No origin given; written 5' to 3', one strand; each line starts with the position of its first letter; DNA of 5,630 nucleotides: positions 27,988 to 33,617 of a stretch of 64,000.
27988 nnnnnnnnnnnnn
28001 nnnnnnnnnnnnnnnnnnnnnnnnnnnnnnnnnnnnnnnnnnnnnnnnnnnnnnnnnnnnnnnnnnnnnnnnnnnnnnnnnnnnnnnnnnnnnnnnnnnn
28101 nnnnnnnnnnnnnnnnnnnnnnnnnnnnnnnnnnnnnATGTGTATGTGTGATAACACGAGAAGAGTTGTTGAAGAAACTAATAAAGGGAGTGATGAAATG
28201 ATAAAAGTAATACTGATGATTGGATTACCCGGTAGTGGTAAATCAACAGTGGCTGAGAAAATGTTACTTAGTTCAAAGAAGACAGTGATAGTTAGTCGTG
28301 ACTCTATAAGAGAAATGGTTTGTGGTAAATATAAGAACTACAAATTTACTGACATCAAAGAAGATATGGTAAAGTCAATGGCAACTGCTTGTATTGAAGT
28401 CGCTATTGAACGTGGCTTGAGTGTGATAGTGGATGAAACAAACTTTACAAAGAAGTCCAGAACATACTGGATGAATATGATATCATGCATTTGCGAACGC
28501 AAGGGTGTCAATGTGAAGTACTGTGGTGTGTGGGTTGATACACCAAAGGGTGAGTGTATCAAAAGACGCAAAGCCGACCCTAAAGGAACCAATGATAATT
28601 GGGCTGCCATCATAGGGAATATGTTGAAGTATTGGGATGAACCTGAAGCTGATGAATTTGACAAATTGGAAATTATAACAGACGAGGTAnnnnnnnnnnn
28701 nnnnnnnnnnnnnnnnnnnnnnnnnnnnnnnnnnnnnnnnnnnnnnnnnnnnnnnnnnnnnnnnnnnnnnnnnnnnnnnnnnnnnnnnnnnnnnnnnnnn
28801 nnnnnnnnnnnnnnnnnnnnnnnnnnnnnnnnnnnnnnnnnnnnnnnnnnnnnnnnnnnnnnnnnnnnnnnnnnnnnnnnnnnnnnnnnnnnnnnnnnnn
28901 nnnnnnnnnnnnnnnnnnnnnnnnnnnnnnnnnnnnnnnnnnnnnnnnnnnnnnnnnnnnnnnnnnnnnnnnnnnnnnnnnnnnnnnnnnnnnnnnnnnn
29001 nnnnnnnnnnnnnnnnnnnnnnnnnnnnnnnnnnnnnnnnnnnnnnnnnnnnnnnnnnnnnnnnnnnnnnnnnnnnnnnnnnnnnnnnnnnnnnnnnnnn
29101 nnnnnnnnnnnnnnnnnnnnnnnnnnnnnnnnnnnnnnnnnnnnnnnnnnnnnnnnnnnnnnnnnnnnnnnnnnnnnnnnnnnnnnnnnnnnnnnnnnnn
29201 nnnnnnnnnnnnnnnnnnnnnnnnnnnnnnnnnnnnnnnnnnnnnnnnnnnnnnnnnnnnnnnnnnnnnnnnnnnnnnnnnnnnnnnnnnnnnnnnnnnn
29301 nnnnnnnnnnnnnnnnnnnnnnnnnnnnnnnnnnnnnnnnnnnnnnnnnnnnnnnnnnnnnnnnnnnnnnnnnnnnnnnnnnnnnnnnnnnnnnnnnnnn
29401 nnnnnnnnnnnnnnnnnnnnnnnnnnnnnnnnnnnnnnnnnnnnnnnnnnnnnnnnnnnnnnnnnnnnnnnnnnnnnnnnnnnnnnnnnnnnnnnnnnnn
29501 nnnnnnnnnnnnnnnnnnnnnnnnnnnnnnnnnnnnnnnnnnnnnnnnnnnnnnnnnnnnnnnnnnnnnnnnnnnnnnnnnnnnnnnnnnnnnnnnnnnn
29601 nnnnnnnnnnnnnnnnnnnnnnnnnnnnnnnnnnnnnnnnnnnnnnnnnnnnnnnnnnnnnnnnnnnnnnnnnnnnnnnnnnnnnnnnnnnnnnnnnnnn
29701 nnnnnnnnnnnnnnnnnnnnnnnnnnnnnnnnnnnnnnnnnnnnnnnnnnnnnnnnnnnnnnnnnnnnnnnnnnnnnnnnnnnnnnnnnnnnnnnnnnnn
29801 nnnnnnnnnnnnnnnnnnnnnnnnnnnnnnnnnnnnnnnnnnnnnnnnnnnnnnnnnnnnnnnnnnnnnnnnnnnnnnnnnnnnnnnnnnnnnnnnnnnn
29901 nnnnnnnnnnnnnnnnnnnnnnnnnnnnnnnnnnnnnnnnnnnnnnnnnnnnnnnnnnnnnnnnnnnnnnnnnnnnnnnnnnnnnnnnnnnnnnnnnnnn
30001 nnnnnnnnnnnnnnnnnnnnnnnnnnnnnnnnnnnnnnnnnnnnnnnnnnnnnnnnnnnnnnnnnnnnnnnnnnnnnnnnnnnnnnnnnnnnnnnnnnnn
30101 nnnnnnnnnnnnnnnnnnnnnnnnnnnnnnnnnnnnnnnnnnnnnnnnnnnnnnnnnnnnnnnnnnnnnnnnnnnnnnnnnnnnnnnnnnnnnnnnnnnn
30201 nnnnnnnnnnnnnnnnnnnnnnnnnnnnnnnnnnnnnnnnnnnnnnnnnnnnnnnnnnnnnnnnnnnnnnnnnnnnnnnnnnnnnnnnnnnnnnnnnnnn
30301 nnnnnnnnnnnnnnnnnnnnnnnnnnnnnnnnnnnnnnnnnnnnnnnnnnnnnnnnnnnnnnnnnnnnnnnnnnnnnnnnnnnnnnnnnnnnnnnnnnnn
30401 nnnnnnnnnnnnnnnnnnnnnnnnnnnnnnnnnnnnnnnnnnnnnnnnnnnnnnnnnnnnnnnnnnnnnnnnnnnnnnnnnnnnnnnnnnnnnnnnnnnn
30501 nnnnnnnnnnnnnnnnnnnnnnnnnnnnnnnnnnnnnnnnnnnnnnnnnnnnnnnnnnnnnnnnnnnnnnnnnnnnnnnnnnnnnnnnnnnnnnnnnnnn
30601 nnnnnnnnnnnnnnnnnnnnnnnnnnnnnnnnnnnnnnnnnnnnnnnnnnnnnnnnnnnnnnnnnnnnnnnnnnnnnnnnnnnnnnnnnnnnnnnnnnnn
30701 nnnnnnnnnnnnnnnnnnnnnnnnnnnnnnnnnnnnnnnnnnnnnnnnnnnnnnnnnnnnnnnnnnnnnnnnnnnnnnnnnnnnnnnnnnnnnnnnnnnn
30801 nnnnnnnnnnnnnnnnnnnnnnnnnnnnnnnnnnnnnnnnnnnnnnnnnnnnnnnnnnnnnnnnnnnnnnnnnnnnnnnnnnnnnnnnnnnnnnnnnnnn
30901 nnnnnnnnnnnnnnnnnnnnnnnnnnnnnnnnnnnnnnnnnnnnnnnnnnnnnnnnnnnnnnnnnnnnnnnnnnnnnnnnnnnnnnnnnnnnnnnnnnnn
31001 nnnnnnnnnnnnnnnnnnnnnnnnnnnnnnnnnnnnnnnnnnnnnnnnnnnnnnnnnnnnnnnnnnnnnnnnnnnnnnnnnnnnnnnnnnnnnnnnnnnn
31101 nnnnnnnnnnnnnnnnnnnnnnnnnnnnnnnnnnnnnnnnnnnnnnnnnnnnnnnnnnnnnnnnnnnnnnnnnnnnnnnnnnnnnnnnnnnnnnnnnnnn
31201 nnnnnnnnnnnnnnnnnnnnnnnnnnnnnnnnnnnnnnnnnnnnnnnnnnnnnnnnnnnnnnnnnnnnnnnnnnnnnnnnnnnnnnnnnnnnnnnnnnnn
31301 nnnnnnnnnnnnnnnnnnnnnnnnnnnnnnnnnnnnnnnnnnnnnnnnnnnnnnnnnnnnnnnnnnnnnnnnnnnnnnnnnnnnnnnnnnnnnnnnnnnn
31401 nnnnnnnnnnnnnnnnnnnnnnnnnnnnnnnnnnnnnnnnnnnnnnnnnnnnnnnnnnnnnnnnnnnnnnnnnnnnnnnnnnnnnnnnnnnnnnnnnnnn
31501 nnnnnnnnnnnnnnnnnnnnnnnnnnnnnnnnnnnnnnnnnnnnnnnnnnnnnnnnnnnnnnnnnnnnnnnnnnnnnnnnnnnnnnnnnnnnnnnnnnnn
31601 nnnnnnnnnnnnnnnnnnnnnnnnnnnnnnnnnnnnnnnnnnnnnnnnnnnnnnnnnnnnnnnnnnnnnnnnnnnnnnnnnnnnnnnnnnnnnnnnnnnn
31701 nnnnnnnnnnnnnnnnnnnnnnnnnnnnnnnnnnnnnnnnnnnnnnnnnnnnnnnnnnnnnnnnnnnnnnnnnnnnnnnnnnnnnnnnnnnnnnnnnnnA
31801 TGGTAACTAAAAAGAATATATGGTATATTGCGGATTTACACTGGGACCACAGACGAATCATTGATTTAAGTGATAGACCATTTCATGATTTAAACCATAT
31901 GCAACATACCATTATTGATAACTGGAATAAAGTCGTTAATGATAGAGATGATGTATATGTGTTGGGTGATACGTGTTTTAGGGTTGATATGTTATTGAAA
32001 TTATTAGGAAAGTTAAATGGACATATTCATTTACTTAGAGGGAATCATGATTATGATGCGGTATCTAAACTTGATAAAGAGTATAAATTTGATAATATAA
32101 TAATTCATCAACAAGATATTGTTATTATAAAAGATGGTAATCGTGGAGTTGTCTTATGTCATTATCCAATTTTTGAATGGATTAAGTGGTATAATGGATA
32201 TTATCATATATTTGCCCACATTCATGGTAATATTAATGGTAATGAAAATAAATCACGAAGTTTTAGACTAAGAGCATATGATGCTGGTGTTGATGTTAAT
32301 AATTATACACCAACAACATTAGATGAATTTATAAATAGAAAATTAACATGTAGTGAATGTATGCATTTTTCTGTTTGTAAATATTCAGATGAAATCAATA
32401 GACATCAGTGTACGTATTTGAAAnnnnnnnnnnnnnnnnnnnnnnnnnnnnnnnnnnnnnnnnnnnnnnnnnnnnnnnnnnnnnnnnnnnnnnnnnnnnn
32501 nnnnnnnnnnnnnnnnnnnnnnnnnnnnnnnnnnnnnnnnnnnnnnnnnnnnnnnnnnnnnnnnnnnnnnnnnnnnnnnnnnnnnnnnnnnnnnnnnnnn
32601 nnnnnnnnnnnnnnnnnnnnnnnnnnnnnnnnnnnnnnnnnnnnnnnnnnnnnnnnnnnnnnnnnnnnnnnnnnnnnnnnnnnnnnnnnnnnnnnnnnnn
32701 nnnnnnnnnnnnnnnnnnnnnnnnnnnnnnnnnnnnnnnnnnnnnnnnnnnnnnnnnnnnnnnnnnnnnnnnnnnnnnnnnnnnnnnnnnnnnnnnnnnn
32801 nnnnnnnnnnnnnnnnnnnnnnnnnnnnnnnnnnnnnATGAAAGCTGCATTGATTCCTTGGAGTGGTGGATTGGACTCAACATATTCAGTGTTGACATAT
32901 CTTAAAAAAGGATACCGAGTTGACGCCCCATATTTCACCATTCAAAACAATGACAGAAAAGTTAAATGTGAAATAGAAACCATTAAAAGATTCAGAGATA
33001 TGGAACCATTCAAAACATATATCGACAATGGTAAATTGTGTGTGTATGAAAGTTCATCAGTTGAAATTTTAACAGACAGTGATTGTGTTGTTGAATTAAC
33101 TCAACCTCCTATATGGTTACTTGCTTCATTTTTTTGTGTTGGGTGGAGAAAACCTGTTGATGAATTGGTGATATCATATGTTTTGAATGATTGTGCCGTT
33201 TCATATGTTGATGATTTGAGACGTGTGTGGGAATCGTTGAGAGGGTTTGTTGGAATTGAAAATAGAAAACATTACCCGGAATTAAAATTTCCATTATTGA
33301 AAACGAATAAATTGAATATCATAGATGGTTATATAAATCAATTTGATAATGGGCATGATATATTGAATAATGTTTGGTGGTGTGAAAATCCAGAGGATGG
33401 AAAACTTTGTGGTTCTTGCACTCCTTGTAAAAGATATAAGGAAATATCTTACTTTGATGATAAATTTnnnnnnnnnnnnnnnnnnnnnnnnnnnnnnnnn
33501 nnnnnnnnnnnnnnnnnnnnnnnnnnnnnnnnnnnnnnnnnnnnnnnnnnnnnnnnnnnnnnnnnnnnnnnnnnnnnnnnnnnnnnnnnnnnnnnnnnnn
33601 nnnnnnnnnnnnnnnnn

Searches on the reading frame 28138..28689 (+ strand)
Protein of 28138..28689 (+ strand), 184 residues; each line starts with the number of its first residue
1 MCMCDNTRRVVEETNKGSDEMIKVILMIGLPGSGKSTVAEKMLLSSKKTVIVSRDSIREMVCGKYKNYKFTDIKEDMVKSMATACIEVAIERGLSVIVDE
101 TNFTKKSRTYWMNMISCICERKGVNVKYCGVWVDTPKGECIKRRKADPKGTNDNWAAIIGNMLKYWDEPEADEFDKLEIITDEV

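Call 26: search_protein_families(library=pfam, proteins=[window:28138-28689:+], max_evalue=0.01)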
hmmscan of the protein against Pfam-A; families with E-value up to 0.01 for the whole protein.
window:28138-28689:+ (184 aa): 11 families
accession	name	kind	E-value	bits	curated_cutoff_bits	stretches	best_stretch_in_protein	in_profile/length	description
PF13671.12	AAA_33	-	1.2e-18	68.3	27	1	24-145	1-116/143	AAA domain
PF08433.16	KTI12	-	5.2e-15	56.1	22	1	25-171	4-142/271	Chromatin associated protein KTI12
PF06414.18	Zeta_toxin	-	6.1e-09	36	22.3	1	18-101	12-103/199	Zeta toxin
PF13238.12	AAA_18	-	2.1e-07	31.9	29.4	1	25-153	1-117/128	AAA domain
PF13207.12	AAA_17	-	3.2e-06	27.9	27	1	28-149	1-124/136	AAA domain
PF01591.24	6PF2K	-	0.00011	22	27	1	22-116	13-120/223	6-phosphofructo-2-kinase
PF01583.26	APS_kinase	-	0.0011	19.5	21.1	1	24-150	4-121/152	Adenylylsulphate kinase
PF13479.12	AAA_24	-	0.0049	17.2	27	1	24-88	4-59/195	AAA domain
PF00448.28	SRP54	-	0.006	16.7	22.7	1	23-59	2-42/196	SRP54-type protein, GTPase domain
PF07931.18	CPT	-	0.0083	16.4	22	0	23-138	2-121/172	Chloramphenicol phosphotransferase-like protein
PF20720.3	nSTAND3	-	0.0097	16.1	27.2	0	23-48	18-43/155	Novel STAND NTPase 3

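Call 56: search_protein_families(library=phrogs, proteins=[window:28138-28689:+], max_evalue=0.001)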
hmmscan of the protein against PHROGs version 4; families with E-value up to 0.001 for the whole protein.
window:28138-28689:+ (184 aa): 7 families
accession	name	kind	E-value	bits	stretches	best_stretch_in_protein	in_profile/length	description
phrog_505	-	other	1.2e-28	101.4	1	21-173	1-147/295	polynucleotide kinase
phrog_6931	-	unknown function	1.6e-14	54.9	1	15-179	178-338/343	-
phrog_2071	-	other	2.3e-12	48.3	1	16-114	10-104/282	ATPase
phrog_800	-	head and packaging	6.1e-08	32.7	1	12-146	21-160/511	terminase small subunit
phrog_10255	-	other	2e-06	28.7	1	23-73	2-48/230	kinase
phrog_8238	-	DNA, RNA and nucleotide metabolism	9.6e-05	21.6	1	21-107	1-88/737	RNA ligase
phrog_4581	-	head and packaging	0.00075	20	0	4-89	106-189/395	terminase small subunit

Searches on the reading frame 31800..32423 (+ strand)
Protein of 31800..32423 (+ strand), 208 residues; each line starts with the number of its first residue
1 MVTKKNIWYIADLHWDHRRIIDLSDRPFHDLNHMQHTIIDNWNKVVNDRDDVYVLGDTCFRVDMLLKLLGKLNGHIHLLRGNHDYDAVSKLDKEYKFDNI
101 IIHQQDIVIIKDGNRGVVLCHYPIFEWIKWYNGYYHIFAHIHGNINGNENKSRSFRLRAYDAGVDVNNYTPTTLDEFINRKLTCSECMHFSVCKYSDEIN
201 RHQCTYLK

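Call 12: search_protein_families(library=pfam, proteins=[window:31800-32423:+], max_evalue=0.01)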
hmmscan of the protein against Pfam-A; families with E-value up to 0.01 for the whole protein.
window:31800-32423:+ (208 aa): 0 families

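Call 56: search_protein_families(library=phrogs, proteins=[window:31800-32423:+], max_evalue=0.001)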
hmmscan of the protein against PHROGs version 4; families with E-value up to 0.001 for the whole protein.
window:31800-32423:+ (208 aa): 1 family
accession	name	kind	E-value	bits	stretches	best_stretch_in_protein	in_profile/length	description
phrog_547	-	other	6.8e-36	124.6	1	3-181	27-199/245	phosphoesterase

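Call 57: search_solved_structures(query=window:31800-32423:+, max_evalue=1, show_alignments=1)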
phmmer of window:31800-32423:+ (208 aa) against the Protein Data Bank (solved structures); distinct sequences matched with E-value up to 1: 3.
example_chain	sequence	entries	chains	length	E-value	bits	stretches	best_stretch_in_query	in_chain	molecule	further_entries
1xm7_A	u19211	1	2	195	1.3e-08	38.1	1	7-176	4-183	hypothetical protein aq_1665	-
2dxl_A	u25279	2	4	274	0.77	12.6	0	27-87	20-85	Phosphohydrolase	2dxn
2zo9_B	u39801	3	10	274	0.78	12.6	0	27-87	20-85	Phosphohydrolase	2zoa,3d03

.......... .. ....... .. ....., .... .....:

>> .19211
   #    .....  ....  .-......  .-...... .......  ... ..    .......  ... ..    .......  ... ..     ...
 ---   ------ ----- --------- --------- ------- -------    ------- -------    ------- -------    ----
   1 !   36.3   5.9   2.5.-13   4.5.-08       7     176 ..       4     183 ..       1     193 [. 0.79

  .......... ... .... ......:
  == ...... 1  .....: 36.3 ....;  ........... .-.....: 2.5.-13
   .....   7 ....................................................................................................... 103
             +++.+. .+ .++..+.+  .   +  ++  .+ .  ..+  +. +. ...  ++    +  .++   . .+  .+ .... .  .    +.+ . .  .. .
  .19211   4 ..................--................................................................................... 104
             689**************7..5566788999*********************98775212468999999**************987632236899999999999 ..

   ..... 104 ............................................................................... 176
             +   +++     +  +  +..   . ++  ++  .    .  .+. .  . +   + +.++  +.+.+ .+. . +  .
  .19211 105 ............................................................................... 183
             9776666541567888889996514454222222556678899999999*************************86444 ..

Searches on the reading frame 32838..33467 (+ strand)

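Call 12: search_protein_families(library=pfam, proteins=[window:32838-33467:+], max_evalue=0.01)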
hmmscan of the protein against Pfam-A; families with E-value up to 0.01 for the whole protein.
window:32838-33467:+ (210 aa): 1 family
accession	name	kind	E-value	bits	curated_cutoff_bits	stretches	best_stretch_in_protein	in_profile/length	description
PF06508.19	QueC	-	1.3e-06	28.6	22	0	118-199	130-201/210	Queuosine biosynthesis protein QueC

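Call 56: search_protein_families(library=phrogs, proteins=[window:32838-33467:+], max_evalue=0.001)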
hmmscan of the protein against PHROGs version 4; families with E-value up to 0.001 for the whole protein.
window:32838-33467:+ (210 aa): 2 families
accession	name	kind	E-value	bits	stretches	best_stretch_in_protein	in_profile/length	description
phrog_1550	-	moron, auxiliary metabolic gene and host takeover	3.1e-23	83.2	1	1-202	145-345/418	QueC-like queuosine biosynthesis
phrog_7913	-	unknown function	2.6e-05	25.4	0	176-207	27-58/83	-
